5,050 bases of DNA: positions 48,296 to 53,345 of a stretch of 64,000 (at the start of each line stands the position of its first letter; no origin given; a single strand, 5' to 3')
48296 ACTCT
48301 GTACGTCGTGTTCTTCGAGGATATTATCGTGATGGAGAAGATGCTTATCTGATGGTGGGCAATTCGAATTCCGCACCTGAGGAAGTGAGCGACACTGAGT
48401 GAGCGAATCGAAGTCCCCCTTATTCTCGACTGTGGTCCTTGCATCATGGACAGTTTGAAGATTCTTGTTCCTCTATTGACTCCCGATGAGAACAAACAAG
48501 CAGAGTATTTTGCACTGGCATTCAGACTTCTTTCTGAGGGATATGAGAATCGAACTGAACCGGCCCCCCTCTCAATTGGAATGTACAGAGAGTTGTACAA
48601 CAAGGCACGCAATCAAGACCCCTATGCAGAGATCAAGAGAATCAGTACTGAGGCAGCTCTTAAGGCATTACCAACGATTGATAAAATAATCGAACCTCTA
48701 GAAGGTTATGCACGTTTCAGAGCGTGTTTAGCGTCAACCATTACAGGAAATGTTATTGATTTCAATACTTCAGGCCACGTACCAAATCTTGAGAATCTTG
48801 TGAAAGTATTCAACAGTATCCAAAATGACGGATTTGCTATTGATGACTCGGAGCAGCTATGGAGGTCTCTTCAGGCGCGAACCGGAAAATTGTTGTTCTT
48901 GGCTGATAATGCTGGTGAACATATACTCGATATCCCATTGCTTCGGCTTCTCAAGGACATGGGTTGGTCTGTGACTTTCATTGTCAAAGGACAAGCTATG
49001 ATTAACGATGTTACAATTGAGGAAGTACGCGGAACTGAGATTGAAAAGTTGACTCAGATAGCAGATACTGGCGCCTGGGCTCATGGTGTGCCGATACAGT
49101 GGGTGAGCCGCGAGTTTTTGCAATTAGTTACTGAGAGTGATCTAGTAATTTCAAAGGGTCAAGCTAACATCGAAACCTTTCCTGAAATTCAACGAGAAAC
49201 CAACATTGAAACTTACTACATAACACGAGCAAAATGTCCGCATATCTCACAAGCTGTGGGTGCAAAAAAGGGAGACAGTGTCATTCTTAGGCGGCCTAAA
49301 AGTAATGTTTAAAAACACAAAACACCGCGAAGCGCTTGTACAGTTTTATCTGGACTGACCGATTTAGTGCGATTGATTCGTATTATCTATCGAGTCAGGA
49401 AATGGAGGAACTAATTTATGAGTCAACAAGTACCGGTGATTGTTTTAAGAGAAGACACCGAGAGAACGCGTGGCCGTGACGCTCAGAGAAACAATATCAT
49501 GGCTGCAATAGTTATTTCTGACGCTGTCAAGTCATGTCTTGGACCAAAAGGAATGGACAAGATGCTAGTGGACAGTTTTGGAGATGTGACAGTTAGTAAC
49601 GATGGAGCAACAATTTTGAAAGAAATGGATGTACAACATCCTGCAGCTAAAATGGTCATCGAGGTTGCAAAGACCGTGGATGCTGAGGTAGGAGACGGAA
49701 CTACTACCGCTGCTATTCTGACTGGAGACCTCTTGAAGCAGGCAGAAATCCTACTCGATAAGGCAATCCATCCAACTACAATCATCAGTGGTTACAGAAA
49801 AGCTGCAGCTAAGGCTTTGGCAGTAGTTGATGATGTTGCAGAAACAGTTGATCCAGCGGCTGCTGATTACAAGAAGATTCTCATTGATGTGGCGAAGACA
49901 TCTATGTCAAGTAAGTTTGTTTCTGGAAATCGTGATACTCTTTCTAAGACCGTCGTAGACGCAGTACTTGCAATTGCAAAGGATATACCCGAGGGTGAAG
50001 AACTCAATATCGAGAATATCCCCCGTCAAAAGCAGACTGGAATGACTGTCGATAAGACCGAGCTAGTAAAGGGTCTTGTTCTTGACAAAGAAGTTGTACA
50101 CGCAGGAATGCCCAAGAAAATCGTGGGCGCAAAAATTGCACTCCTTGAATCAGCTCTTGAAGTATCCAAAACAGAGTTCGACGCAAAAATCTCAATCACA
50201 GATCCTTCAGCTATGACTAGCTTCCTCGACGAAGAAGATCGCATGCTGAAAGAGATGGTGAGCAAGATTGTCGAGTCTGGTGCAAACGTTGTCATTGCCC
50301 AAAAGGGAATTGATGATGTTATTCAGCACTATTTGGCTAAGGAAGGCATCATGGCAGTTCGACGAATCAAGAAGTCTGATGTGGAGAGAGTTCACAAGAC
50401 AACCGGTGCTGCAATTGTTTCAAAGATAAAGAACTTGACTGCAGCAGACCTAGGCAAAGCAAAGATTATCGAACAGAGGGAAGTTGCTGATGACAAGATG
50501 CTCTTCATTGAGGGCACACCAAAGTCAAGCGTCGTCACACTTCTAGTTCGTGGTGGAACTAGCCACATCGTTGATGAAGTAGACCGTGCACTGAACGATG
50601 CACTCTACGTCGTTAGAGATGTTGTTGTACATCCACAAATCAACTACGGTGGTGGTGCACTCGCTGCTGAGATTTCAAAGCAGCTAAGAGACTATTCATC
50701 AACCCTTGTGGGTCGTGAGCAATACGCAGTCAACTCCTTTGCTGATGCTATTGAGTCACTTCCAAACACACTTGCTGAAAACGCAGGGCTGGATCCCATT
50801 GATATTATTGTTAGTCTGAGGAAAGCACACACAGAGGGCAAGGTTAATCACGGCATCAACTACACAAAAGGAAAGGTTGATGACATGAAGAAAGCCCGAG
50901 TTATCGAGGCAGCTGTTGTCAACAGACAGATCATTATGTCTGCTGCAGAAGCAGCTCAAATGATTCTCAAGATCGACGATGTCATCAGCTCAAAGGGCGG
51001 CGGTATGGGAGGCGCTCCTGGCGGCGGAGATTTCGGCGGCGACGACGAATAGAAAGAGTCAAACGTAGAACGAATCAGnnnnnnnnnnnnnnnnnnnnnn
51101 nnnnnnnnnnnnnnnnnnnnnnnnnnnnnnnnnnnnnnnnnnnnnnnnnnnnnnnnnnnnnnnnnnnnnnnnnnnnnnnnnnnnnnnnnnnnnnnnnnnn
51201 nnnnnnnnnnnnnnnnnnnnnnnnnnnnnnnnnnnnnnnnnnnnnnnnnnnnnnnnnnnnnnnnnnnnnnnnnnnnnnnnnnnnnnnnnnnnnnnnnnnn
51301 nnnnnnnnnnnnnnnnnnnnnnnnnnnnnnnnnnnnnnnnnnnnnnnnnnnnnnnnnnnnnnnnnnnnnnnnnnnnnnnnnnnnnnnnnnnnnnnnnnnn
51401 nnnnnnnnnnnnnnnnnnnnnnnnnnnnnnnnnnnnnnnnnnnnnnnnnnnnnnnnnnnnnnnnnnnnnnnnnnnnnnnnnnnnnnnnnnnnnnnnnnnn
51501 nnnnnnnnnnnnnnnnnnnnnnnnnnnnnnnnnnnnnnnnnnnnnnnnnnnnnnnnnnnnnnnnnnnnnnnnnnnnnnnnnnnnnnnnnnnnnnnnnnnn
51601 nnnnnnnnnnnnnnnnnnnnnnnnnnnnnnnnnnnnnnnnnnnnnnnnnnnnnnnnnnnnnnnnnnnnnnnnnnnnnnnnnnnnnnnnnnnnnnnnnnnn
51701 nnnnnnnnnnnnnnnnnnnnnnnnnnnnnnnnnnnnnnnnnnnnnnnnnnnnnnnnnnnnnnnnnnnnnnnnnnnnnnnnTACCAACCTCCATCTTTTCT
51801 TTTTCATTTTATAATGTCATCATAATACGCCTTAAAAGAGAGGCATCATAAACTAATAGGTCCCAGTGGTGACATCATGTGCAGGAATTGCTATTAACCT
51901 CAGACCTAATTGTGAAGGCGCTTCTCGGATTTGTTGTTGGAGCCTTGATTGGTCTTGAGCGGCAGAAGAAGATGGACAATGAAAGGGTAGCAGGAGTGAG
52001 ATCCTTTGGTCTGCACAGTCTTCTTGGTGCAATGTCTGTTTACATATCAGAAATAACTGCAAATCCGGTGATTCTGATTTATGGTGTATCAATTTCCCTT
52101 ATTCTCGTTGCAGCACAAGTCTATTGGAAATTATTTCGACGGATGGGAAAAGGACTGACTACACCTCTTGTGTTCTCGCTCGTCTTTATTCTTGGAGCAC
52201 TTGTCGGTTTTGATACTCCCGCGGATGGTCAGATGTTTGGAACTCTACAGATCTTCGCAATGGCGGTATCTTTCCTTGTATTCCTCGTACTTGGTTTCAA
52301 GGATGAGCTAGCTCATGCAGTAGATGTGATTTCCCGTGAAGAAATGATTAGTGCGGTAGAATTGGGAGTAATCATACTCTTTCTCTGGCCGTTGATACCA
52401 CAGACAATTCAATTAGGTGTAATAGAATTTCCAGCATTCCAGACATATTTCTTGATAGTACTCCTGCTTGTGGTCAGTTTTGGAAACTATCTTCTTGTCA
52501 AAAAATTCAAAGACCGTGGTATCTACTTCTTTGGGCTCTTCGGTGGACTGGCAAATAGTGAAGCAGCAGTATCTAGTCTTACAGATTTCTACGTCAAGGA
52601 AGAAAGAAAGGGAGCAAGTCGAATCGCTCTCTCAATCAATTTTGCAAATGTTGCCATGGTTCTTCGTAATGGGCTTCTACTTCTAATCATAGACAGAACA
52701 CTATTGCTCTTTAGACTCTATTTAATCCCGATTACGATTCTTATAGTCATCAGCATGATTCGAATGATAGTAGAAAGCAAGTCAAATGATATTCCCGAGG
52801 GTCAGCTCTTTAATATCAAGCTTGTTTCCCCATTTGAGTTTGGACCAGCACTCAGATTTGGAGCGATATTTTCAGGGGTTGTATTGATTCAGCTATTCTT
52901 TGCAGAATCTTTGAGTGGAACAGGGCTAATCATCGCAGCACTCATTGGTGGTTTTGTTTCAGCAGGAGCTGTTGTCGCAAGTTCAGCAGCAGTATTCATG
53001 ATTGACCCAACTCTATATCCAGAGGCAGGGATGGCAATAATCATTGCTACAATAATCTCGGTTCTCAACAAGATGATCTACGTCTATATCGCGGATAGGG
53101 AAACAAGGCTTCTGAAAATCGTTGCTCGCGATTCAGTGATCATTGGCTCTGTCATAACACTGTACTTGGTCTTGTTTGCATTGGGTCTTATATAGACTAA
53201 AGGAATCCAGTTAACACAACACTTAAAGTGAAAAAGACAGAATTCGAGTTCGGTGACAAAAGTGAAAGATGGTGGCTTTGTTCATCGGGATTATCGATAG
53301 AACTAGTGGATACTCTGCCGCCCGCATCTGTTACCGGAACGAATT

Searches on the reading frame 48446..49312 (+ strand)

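Call 82: search_protein_families(library=pfam, proteins=[window:48446-49312:+], max_evalue=0.001)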
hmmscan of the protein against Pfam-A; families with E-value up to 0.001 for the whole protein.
window:48446-49312:+ (288 aa): 1 family
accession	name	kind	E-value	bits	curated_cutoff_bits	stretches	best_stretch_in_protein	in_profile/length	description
PF01937.24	ARMT1-like_dom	-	2.6e-53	181.7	25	1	12-279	21-311/311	Damage-control phosphatase ARMT1-like domain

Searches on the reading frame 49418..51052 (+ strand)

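Call 82: search_protein_families(library=pfam, proteins=[window:49418-51052:+], max_evalue=0.001)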
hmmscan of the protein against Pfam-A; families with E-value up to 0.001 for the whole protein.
window:49418-51052:+ (544 aa): 1 family
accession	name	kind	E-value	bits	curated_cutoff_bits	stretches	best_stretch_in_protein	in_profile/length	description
PF00118.29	Cpn60_TCP1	-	7e-170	566.3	34.3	1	33-526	1-489/490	TCP-1/cpn60 chaperonin family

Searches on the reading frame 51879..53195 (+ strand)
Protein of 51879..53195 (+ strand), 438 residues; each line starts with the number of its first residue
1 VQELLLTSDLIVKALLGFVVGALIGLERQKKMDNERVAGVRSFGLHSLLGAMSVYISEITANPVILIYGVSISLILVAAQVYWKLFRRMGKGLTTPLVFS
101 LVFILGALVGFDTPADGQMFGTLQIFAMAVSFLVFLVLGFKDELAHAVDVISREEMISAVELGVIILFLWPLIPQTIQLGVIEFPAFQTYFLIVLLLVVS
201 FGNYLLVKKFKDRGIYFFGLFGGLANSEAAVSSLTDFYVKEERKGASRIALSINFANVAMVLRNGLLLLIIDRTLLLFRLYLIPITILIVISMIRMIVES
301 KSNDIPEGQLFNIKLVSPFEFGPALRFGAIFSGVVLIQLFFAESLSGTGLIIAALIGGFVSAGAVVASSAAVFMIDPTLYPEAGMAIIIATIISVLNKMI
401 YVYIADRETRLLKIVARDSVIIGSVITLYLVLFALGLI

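Call 82: search_protein_families(library=pfam, proteins=[window:51879-53195:+], max_evalue=0.001)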
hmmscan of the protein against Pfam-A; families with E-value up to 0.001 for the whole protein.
window:51879-53195:+ (438 aa): 2 families
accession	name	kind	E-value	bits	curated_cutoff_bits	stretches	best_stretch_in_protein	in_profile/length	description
PF13194.11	DUF4010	-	5.3e-34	118.2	30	1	194-404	1-208/210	Domain of unknown function (DUF4010)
PF02308.21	MgtC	-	1.8e-11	44.9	31.4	1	16-126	3-110/121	MgtC family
